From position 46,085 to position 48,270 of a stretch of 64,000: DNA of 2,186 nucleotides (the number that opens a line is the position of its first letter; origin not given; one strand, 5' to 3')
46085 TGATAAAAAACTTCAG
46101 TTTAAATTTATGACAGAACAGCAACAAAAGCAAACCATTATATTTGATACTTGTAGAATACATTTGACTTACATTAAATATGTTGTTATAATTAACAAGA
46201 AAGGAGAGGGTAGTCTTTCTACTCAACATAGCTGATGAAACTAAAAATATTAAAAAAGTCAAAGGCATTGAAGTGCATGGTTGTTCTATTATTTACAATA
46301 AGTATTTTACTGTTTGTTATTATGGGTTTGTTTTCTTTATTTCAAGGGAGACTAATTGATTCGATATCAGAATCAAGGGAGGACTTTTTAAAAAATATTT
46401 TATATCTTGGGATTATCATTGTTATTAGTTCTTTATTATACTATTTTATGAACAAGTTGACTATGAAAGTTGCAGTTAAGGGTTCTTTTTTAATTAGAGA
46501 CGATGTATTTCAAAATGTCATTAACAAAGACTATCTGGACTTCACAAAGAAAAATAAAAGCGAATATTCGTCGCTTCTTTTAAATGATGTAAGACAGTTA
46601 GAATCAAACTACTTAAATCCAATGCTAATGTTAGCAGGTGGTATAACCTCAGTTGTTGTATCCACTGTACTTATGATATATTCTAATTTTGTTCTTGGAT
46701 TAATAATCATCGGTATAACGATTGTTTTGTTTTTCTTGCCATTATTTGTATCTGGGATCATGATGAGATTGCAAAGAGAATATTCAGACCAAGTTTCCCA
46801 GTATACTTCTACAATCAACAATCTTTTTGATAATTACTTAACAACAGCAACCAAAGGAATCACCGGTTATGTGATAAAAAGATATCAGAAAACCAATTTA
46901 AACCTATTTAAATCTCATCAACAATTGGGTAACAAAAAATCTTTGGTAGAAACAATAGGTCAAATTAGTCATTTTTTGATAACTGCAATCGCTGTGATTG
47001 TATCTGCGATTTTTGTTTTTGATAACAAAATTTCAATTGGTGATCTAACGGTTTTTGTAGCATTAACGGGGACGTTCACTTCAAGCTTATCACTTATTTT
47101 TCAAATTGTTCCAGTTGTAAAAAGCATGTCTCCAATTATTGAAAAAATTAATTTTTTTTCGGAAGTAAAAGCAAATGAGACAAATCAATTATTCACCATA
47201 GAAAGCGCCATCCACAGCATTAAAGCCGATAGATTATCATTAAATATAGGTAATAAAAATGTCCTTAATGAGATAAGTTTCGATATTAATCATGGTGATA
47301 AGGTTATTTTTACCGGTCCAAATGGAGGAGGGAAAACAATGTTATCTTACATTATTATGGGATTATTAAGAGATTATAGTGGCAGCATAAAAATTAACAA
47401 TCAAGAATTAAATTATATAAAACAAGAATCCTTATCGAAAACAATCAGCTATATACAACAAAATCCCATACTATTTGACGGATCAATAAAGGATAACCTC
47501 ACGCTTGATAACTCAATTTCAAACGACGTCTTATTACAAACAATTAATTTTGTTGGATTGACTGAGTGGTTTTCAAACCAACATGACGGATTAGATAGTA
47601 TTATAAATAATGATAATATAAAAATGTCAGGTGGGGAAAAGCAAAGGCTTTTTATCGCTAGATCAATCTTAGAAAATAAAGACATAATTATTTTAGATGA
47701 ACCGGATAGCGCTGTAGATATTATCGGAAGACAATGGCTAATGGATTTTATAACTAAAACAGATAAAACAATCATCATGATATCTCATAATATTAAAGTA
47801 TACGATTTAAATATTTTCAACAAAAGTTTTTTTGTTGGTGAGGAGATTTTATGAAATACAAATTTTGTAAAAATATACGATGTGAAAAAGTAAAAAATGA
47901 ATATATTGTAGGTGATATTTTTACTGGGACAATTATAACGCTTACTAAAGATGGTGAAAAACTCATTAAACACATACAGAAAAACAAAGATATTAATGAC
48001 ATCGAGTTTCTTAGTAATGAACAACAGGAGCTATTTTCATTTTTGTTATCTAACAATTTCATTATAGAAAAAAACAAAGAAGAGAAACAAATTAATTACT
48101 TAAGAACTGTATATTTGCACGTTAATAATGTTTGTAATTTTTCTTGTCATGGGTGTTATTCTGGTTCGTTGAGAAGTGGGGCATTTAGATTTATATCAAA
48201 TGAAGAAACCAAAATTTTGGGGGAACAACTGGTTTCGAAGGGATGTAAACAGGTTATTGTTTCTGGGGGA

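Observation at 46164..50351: Orphan radical-SAM/SPASM peptide-maturation cassette with a hidden 24-aa substrate gene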

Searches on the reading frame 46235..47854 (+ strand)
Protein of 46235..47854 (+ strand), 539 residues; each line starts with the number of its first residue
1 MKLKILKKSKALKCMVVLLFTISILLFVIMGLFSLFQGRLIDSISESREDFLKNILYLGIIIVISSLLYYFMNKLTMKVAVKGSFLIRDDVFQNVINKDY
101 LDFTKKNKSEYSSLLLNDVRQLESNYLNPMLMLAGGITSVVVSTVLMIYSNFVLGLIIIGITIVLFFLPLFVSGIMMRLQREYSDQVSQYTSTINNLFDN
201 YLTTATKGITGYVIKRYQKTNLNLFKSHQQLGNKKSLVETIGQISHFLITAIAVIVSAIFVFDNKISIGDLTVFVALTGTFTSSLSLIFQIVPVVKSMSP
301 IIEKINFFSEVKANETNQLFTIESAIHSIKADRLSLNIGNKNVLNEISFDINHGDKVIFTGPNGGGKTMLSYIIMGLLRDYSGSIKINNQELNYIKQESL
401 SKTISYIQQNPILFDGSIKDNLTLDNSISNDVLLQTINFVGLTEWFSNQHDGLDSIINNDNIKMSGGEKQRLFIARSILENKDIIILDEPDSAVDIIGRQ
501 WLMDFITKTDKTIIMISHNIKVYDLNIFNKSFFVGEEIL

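Call 3: search_protein_families(library=pfam, proteins=[window:46235-47854:+], max_evalue=0.1)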
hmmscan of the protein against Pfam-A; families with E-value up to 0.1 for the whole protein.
window:46235-47854:+ (539 aa): 5 families
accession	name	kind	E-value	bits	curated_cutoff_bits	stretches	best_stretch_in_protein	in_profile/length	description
PF00005.33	ABC_tran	-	2.1e-28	100.1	25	1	344-491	1-136/137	ABC transporter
PF00664.28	ABC_membrane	-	4.8e-25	89.2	28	1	18-285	3-274/274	ABC transporter transmembrane region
PF02463.25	SMC_N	-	0.0098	15.8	40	0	360-521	30-200/220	RecF/RecN/SMC N terminal domain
PF01078.27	Mg_chelatase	-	0.013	15.3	20.3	1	354-399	22-67/207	Magnesium chelatase, subunit ChlI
PF00004.35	AAA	-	0.081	13.8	21.2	0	357-400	1-46/131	ATPase family associated with various cellular activities (AAA)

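Call 4: search_protein_families(library=ncbifam, proteins=[window:46235-47854:+], max_evalue=0.1)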
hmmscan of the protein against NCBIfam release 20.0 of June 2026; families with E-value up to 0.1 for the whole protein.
window:46235-47854:+ (539 aa): 188 families (the best 25 are shown)
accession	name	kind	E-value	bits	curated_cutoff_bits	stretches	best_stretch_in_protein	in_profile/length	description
NF045998.1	cleave_ABC_plasm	equivalog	3.5e-57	194.1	500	1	12-521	151-662/673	Mbov_0121 family peptidase domain-containing ABC transporter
TIGR03375.1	type_I_sec_LssB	subfamily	5.6e-51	173.7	693.1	1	145-525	281-667/696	type I secretion system permease/ATPase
TIGR03796.1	NHLM_micro_ABC1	equivalog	1.7e-48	165.4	853.3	1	6-520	146-672/710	NHLP family bacteriocin export ABC transporter peptidase/permease/ATPase subunit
TIGR02868.1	CydC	equivalog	6.5e-47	160.3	329.05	1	88-519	89-529/530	thiol reductant ABC exporter subunit CydC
TIGR02857.1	CydD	equivalog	1e-46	160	435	2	320-522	313-519/529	thiol reductant ABC exporter subunit CydD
TIGR01842.1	type_I_sec_PrtD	subfamily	2.2e-45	155.3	510.15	1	14-523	6-517/544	type I secretion system permease/ATPase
NF008379.0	PRK11174.1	equivalog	2.3e-45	155.4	684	2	313-521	334-545/588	heme ABC transporter permease/ATP-binding protein CydD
NF008364.0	PRK11160.1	equivalog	2.9e-43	148.3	630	1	91-522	99-537/575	heme ABC transporter ATP-binding protein/permease CydC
TIGR02204.1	MsbA_rel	hypoth_equivalog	9e-43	146.8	780.4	1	8-520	17-535/576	ABC transporter, permease/ATP-binding protein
TIGR02203.1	MsbA_lipidA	equivalog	1.4e-41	142.6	602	1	39-497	39-504/572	lipid A export permease/ATP-binding protein MsbA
NF050039.1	sacti_exp_GggC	equivalog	1e-40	140.4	750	1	11-530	7-507/511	streptosactin export ABC transporter GggC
TIGR01193.1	bacteriocin_ABC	subfamily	1.5e-40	139.4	523.85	1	13-522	155-671/708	peptide cleavage/export ABC transporter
NF010178.0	PRK13657.1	equivalog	6.5e-40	137.1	733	1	5-519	10-529/588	glucan ABC transporter ATP-binding protein/ permease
TIGR03797.1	NHLM_micro_ABC2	equivalog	1.6e-37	129.4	709.4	1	23-519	144-644/686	NHLP bacteriocin export ABC transporter permease/ATPase subunit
TIGR00958.1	3a01208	subfamily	6.2e-37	127.2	874.6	1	3-522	153-676/711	antigen peptide transporter 2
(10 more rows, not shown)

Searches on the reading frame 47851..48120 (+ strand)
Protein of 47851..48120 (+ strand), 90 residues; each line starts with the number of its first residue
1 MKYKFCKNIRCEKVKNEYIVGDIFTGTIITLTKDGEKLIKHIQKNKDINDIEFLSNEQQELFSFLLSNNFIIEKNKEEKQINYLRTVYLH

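Call 59: search_protein_families(library=pfam, proteins=[window:47851-48120:+], max_evalue=10)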
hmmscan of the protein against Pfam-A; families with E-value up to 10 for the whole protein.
window:47851-48120:+ (90 aa): 0 families

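Call 62: search_solved_structures(query=A2, max_evalue=10, show_alignments=2)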
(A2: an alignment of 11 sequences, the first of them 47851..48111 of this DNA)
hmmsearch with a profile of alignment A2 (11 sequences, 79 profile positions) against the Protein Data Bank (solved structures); distinct sequences matched with E-value up to 10: 7.
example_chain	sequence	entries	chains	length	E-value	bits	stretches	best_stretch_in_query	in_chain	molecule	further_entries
4cuj_A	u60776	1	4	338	0.37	14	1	2-56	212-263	D-LACTATE DEHYDROGENASE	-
4cuk_A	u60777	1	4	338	0.39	14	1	2-56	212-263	D-LACTATE DEHYDROGENASE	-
5z1z_A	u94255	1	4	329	0.46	13.8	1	2-56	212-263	D-isomer specific 2-hydroxyacid dehydrogenase NAD-binding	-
3wx0_A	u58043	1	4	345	0.46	13.7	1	2-56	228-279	D-isomer specific 2-hydroxyacid dehydrogenase NAD-binding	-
6yhs_R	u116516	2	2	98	0.77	13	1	40-72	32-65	50S ribosomal protein L25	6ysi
5v1u_A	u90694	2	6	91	0.99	12.7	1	1-47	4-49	TbiB1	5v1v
6bl7_A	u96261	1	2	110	4.6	10.5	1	31-65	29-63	Protein STU2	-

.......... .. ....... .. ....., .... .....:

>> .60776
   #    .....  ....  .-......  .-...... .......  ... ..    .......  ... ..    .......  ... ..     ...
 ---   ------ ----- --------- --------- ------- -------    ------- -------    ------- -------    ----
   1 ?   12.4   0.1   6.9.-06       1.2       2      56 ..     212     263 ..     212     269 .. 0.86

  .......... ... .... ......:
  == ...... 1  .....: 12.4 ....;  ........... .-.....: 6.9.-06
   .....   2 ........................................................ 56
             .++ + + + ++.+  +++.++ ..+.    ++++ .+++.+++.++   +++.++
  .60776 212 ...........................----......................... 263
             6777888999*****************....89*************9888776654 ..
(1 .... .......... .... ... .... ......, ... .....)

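Call 66: predict_structure(alignment_id=A2)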
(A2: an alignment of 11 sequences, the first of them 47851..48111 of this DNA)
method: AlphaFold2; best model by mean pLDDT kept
length: 87 residues; sequences in the alignment: 11
mean_pLDDT: 81.7   pTM: 0.66
mean pLDDT of the five models: 81.7, 81.4, 81.1, 80.7, 78.0
residues with pLDDT >= 90: 41; 70-90: 29; 50-70: 8; < 50: 9
segments of 3 or more residues with pLDDT < 50: 79-87
pLDDT, mean of each block of 10 residues (from residue 1): 87 92 92 91 75 85 91 68 43
secondary structure, 60 per line:
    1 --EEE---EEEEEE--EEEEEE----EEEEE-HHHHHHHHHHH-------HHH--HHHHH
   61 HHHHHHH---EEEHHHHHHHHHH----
elements in order: E3-5 E9-14 E17-22 E27-31 H33-43 H56-67 E71-73 H74-83

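Call 69: fold_search(model_id=the predicted structure, library=pdb)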
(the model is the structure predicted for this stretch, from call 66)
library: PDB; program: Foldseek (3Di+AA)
matches with E <= 10: 909; with E <= 0.001: 0
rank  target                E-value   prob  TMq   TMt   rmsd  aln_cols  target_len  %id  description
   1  5v1v_A                2.0e-03  1.00  0.64  0.63   4.0        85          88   14  TbiB1 in Complex with the TbiA(alpha) Leader Peptide (released 2018-09-05)
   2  5v1u_A                1.4e-02  1.00  0.59  0.61   4.0        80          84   15  TbiB1 in Complex with the TbiA(beta) Leader Peptide (released 2018-09-05)
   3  5v1u_B                2.2e-02  1.00  0.58  0.59   4.4        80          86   14  TbiB1 in Complex with the TbiA(beta) Leader Peptide (released 2018-09-05)
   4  5v1u_D                2.7e-02  1.00  0.58  0.61   4.4        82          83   15  TbiB1 in Complex with the TbiA(beta) Leader Peptide (released 2018-09-05)
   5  5v1u_C                3.5e-02  1.00  0.60  0.61   4.3        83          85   14  TbiB1 in Complex with the TbiA(beta) Leader Peptide (released 2018-09-05)
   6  6jx3_B                4.5e-02  1.00  0.67  0.69   2.8        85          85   12  Lasso peptide synthetase B1 complexed with the leader peptide (released 2019-06-26)
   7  5why_A                1.5e-01  0.96  0.50  0.13   3.8        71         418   15  Structural Insights into Thioether Bond Formation in the Biosynthesis of Sactipeptides (released 2017-07-26)
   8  3h5r_A                1.9e-01  0.95  0.58  0.19   3.7        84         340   17  Crystal structure of E. coli MccB + Succinimide (released 2009-06-16)
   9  3h9j_B                2.1e-01  0.95  0.56  0.18   3.7        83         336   18  Crystal structure of E. coli MccB + AMPCPP + SeMeT MccA (released 2009-06-16)
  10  3h9g_B                2.1e-01  0.94  0.56  0.18   3.7        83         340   18  Crystal structure of E. coli MccB + MccA-N7isoASN (released 2009-06-16)
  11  3h9g_C                2.1e-01  0.84  0.54  0.18   6.0        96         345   17  Crystal structure of E. coli MccB + MccA-N7isoASN (released 2009-06-16)
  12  3h9j_D                2.2e-01  0.93  0.56  0.18   3.7        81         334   17  Crystal structure of E. coli MccB + AMPCPP + SeMeT MccA (released 2009-06-16)
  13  3h5a_D                2.2e-01  0.92  0.54  0.17   3.8        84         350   18  Crystal structure of E. coli MccB (released 2009-06-16)
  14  3h5r_B                2.2e-01  0.90  0.54  0.18   3.9        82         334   17  Crystal structure of E. coli MccB + Succinimide (released 2009-06-16)
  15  5lq4_A                2.3e-01  0.92  0.54  0.13   3.0        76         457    9  The Structure of ThcOx, the First Oxidase Protein from the Cyanobactin Pathways (released 2016-11-09)
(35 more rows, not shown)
